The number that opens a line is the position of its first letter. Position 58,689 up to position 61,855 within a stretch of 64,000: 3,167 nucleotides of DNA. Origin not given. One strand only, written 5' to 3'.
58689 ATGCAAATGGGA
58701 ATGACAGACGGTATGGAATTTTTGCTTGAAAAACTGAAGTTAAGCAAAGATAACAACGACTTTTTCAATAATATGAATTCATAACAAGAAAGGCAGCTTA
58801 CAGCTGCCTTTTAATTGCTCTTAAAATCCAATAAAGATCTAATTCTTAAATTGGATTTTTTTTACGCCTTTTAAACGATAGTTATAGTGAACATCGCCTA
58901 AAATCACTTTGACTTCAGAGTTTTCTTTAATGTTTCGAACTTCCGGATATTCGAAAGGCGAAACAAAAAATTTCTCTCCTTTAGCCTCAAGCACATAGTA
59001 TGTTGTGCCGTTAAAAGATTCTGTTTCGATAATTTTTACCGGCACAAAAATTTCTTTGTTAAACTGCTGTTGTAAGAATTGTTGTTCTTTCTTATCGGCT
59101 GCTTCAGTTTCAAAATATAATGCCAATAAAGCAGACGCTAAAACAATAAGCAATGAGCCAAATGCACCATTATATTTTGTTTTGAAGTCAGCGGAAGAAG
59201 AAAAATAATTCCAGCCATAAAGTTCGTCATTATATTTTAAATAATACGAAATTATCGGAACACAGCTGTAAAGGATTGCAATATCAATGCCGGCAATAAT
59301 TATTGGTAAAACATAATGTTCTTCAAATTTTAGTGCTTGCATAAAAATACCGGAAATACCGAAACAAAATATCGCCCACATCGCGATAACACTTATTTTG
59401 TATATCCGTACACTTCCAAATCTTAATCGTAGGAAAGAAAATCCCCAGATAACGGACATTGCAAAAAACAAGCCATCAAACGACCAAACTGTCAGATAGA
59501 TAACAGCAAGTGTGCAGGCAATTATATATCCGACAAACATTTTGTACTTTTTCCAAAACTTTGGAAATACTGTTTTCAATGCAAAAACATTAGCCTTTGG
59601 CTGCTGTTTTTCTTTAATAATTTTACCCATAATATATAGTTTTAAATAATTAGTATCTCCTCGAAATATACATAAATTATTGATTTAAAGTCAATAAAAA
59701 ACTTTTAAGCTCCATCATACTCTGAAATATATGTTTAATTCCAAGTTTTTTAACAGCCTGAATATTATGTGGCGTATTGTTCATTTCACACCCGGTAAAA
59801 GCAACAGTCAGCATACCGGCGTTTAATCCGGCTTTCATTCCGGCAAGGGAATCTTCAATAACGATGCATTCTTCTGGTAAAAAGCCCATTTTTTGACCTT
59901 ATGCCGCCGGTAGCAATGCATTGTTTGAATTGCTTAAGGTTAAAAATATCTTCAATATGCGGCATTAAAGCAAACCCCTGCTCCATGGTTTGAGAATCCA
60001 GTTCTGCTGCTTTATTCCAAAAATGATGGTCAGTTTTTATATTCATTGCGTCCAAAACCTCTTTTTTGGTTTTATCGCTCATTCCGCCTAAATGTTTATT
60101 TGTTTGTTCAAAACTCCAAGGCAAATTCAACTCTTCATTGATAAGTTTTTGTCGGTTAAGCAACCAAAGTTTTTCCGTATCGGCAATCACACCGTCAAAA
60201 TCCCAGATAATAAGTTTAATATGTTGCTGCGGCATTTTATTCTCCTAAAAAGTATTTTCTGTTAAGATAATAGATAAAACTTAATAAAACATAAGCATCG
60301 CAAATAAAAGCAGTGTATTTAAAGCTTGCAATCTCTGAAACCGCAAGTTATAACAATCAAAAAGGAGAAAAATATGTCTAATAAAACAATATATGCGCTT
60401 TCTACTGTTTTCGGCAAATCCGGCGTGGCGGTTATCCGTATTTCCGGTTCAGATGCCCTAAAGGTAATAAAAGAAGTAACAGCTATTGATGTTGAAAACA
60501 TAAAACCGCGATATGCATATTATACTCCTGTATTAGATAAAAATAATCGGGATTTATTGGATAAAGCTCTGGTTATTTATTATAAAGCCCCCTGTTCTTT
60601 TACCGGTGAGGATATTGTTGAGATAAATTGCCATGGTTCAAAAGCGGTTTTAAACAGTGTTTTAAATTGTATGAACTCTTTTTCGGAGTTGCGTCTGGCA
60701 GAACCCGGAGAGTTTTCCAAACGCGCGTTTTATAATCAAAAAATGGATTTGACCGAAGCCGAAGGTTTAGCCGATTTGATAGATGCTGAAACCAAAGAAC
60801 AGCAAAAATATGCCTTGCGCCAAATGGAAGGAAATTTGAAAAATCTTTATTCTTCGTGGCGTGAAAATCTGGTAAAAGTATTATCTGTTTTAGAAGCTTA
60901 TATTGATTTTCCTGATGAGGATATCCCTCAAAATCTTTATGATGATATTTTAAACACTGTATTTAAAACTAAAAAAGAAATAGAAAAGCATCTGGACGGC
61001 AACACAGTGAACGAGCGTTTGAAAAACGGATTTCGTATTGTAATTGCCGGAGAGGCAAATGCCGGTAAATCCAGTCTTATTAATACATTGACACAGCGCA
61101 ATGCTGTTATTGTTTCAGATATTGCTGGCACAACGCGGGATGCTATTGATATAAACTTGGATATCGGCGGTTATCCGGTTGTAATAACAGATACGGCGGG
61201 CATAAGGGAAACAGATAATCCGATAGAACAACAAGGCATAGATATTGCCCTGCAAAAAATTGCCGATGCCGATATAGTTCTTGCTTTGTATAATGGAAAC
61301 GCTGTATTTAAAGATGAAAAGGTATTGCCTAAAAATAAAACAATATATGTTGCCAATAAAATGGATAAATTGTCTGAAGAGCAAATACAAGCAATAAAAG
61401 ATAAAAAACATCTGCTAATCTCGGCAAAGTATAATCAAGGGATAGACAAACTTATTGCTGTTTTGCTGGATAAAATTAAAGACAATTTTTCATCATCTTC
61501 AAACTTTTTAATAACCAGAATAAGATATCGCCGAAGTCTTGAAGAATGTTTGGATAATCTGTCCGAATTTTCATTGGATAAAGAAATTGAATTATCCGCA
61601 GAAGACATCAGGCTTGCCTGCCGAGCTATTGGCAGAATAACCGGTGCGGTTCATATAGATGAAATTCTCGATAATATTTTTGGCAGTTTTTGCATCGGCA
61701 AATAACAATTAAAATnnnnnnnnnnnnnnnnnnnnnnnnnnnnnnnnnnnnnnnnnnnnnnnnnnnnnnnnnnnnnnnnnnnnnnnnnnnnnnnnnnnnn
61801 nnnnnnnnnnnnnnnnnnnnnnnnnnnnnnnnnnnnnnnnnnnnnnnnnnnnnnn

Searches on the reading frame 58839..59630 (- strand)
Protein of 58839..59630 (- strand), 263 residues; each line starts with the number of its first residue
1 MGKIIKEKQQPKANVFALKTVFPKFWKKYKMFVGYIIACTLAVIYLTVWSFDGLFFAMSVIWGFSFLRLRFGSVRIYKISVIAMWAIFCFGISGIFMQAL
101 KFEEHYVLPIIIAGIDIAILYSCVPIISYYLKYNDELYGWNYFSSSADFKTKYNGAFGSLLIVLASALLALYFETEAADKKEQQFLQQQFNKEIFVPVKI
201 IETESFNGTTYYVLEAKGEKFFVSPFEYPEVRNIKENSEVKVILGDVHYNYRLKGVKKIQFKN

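Call 6: search_protein_families(library=pfam, proteins=[window:58839-59630:-], max_evalue=0.1)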
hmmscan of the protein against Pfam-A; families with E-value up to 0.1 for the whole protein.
window:58839-59630:- (263 aa): 1 family
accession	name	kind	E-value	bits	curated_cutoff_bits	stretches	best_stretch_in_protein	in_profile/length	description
PF11124.14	Pho86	-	0.098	12.4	29.3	1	109-195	55-142/291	Inorganic phosphate transporter chaperone Pho86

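Call 28: search_protein_families(library=ncbifam, proteins=[window:58839-59630:-], max_evalue=1)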
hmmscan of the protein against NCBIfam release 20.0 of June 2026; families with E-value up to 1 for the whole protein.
window:58839-59630:- (263 aa): 0 families

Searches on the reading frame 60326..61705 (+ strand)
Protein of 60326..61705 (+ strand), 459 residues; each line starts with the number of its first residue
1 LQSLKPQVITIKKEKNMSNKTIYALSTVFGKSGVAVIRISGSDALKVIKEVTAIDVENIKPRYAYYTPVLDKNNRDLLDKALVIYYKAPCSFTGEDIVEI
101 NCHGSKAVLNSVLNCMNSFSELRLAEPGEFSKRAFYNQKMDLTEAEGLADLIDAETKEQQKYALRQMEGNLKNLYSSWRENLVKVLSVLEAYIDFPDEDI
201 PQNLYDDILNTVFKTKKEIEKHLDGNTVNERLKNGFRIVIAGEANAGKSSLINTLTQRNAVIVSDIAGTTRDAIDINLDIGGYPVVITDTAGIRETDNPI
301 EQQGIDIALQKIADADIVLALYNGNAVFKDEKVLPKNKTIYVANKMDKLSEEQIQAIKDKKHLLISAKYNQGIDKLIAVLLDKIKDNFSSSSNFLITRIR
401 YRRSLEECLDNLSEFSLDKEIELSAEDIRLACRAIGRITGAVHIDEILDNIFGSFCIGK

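Call 6: search_protein_families(library=pfam, proteins=[window:60326-61705:+], max_evalue=0.1)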
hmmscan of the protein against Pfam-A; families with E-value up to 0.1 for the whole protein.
window:60326-61705:+ (459 aa): 12 families
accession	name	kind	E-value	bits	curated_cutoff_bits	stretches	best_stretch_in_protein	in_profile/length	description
PF12631.12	MnmE_helical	-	1.4e-47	162.9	40.1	1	142-456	1-211/211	MnmE helical domain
PF10396.14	TrmE_N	-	5.1e-39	133.5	29.8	1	21-139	1-117/117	GTP-binding protein TrmE N-terminus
PF01926.29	MMR_HSR1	-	5.7e-21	75.2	21.9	1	237-344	1-112/113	50S ribosome-binding GTPase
PF00350.29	Dynamin_N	-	7.3e-07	29.8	27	1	238-278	1-40/168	Dynamin family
PF02421.24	FeoB_N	-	2.5e-06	27.5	27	1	237-354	2-123/156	Ferrous iron transport protein B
PF16897.10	MMR_HSR1_Xtn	-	1.2e-05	25.7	35.2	1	338-383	57-103/106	C-terminal region of MMR_HSR1 domain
PF03193.22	RsgA_GTPase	-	4e-05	23.9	30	1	205-297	79-172/174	RsgA GTPase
PF00009.33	GTP_EFTU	-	0.0057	16.7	26.5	0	338-368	123-154/188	Elongation factor Tu GTP binding domain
PF01571.26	GCV_T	-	0.012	15.3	25.6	1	28-73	42-87/255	Aminomethyltransferase folate-binding domain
PF00005.33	ABC_tran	-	0.025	15.6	25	1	227-259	3-35/137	ABC transporter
PF18268.6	Hit1_C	-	0.026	15.1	26.1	1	209-256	1-48/82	Hit1 C-terminal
PF00071.28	Ras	-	0.047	13.7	21.6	0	237-297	1-62/162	Ras family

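Call 64: find_homologous_proteins(query=window:60371-61705:+, max_evalue=1e-50)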
Query window:60371-61705:+ (444 aa): 7990 proteins with E <= 1e-50 among 8000 candidates; the best 120 are listed.
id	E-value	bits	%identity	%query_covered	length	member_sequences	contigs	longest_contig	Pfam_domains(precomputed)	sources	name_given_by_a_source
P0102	6.7e-285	963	100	100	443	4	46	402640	PF10396.15,PF01926.30,PF00350.30,PF02421.25,PF03193.23,PF12631.13,PF16897.11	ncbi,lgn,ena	-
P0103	6.7e-257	870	90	100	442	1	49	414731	PF10396.15,PF01926.30,PF00350.30,PF02421.25,PF03193.23,PF12631.13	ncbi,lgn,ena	-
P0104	9.6e-257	870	89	100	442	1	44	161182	PF10396.15,PF01926.30,PF00350.30,PF02421.25,PF03193.23,PF12631.13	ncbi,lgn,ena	-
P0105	3.3e-256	868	89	100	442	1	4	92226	PF10396.15,PF01926.30,PF00350.30,PF02421.25,PF03193.23,PF12631.13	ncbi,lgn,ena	-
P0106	1.7e-252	856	87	100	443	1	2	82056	PF10396.15,PF01926.30,PF02421.25,PF03193.23,PF12631.13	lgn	-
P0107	4.0e-250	848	86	100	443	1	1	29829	PF10396.15,PF01926.30,PF00350.30,PF02421.25,PF03193.23,PF12631.13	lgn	-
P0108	7.8e-250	847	87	100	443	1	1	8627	PF10396.15,PF01926.30,PF00350.30,PF02421.25,PF03193.23,PF12631.13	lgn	-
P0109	1.3e-247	840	87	100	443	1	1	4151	PF10396.15,PF01926.30,PF00350.30,PF02421.25,PF03193.23,PF12631.13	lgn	-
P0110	1.3e-240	817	84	100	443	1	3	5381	PF10396.15,PF01926.30,PF00350.30,PF02421.25,PF03193.23,PF12631.13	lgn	-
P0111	2.4e-240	816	84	100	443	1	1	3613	PF10396.15,PF01926.30,PF00350.30,PF02421.25,PF03193.23,PF12631.13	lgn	-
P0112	8.2e-239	811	84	100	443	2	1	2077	PF10396.15,PF01926.30,PF00350.30,PF02421.25,PF03193.23,PF12631.13,PF16897.11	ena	-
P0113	7.2e-236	801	83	100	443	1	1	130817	PF10396.15,PF01926.30,PF00350.30,PF02421.25,PF03193.23,PF12631.13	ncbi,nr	ncbi:MAG: tRNA uridine-5-carboxymethylaminomethyl(34) synthesis GTPase MnmE [Acetobacter sp.]|nr:tRN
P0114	7.2e-236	801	82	100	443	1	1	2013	PF10396.15,PF01926.30,PF00350.30,PF02421.25,PF03193.23,PF12631.13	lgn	-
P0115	1.4e-235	800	83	100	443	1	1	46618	PF10396.15,PF01926.30,PF00350.30,PF02421.25,PF03193.23,PF12631.13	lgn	-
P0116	1.8e-235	800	83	100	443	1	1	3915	PF10396.15,PF01926.30,PF00350.30,PF02421.25,PF03193.23,PF12631.13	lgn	-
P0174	3.6e-200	684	72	99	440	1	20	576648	PF10396.15,PF01926.30,PF00350.30,PF02421.25,PF12631.13,PF16897.11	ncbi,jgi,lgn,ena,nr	ncbi:MAG: tRNA uridine-5-carboxymethylaminomethyl(34) synthesis GTPase MnmE [Alphaproteobacteria bac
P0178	7.1e-200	683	71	100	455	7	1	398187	PF10396.15,PF01926.30,PF00350.30,PF02421.25,PF03193.23,PF12631.13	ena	-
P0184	1.3e-199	682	71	100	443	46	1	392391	PF10396.15,PF01926.30,PF00350.30,PF02421.25,PF03193.23,PF12631.13,PF16897.11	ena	-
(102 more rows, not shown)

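Call 65: find_encoding_contigs(protein=P0174, flank=5000, max_places=1)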
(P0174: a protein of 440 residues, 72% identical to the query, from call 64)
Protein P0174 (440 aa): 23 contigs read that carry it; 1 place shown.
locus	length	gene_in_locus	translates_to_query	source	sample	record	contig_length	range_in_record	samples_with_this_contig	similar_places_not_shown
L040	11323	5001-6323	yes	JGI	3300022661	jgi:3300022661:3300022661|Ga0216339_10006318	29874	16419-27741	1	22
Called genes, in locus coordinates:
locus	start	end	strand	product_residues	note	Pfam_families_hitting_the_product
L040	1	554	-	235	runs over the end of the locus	PF02578:Cu-oxidase_4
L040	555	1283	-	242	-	PF00929:RNase_T, PF13482:RNase_H_2 (faint)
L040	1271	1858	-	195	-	PF01121:CoaE, PF13238:AAA_18 (weak)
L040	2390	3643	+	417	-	PF07498:Rho_N, PF07497:Rho_RNA_bind, PF00006:ATP-synt_ab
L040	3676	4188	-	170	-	-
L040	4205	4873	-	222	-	PF00702:Hydrolase, PF13419:HAD_2, PF13242:Hydrolase_like (weak)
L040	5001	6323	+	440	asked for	PF10396:TrmE_N, PF12631:MnmE_helical, PF01926:MMR_HSR1, PF02421:FeoB_N, PF00350:Dynamin_N (faint), PF16897:MMR_HSR1_Xtn (weak)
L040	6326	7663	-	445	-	-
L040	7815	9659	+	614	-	PF01134:GIDA, PF12831:FAD_oxidored, PF21680:GIDA_C_1st, PF13932:SAM_GIDA_C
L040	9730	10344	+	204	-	PF02527:GidB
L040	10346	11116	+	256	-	PF00142:Fer4_NifH, PF01656:CbiA, PF02374:ArsA_ATPase (weak), PF06564:CBP_BcsQ, PF09140:MipZ, PF10609:ParA, PF13614:AAA_31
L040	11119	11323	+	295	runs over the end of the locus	PF02195:ParB_N, PF17762:HTH_ParB, PF23552:ParB_C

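Call 66: find_encoding_contigs(protein=P0178, flank=5000, max_places=1)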
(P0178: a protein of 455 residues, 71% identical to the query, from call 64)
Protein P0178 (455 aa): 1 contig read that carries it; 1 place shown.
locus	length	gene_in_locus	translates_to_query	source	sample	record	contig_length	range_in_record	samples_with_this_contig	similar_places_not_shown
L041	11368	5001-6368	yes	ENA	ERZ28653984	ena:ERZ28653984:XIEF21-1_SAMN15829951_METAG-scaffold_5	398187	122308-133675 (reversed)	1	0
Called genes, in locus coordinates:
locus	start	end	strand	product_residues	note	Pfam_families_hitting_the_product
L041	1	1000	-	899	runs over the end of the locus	PF01326:PPDK_N, PF00391:PEP-utilizers, PF02896:PEP-utilizers_C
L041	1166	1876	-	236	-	PF02578:Cu-oxidase_4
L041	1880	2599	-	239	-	PF00929:RNase_T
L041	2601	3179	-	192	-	PF01121:CoaE, PF13238:AAA_18 (faint)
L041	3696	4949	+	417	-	PF07498:Rho_N, PF07497:Rho_RNA_bind, PF00006:ATP-synt_ab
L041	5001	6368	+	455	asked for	PF10396:TrmE_N, PF00350:Dynamin_N (faint), PF12631:MnmE_helical, PF03193:RsgA_GTPase (weak), PF01926:MMR_HSR1, PF02421:FeoB_N (weak)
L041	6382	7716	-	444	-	-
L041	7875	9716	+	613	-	PF00890:FAD_binding_2 (faint), PF01134:GIDA, PF07992:Pyr_redox_2 (weak), PF12831:FAD_oxidored, PF21680:GIDA_C_1st, PF13932:SAM_GIDA_C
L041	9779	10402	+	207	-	PF02527:GidB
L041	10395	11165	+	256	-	PF00142:Fer4_NifH, PF00448:SRP54 (faint), PF01656:CbiA, PF02374:ArsA_ATPase (weak), PF06564:CBP_BcsQ, PF09140:MipZ, PF10609:ParA, PF13614:AAA_31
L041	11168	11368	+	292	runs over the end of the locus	PF02195:ParB_N, PF17762:HTH_ParB, PF23552:ParB_C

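Call 67: find_encoding_contigs(protein=P0184, flank=5000, max_places=1)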
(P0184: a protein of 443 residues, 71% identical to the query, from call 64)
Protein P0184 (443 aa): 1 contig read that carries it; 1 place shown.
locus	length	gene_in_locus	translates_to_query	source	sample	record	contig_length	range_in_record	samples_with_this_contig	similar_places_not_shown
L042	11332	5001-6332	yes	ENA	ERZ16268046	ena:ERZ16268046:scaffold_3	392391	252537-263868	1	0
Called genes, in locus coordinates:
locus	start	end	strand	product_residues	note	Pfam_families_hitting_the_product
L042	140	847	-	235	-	PF02578:Cu-oxidase_4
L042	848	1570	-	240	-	PF00929:RNase_T, PF13482:RNase_H_2 (faint)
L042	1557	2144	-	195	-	PF01121:CoaE, PF13238:AAA_18 (weak)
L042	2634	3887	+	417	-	PF07498:Rho_N, PF07497:Rho_RNA_bind, PF00006:ATP-synt_ab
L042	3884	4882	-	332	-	PF01757:Acyl_transf_3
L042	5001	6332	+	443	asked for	PF10396:TrmE_N, PF00350:Dynamin_N (faint), PF03193:RsgA_GTPase (faint), PF12631:MnmE_helical, PF01926:MMR_HSR1, PF02421:FeoB_N (weak), PF16897:MMR_HSR1_Xtn (weak)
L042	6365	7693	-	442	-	-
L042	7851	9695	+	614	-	PF01134:GIDA, PF12831:FAD_oxidored, PF21680:GIDA_C_1st, PF13932:SAM_GIDA_C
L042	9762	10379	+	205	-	PF02527:GidB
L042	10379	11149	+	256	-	PF00142:Fer4_NifH, PF01656:CbiA, PF02374:ArsA_ATPase (weak), PF06564:CBP_BcsQ, PF09140:MipZ, PF10609:ParA, PF13614:AAA_31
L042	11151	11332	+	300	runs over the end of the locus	PF02195:ParB_N, PF17762:HTH_ParB, PF23552:ParB_C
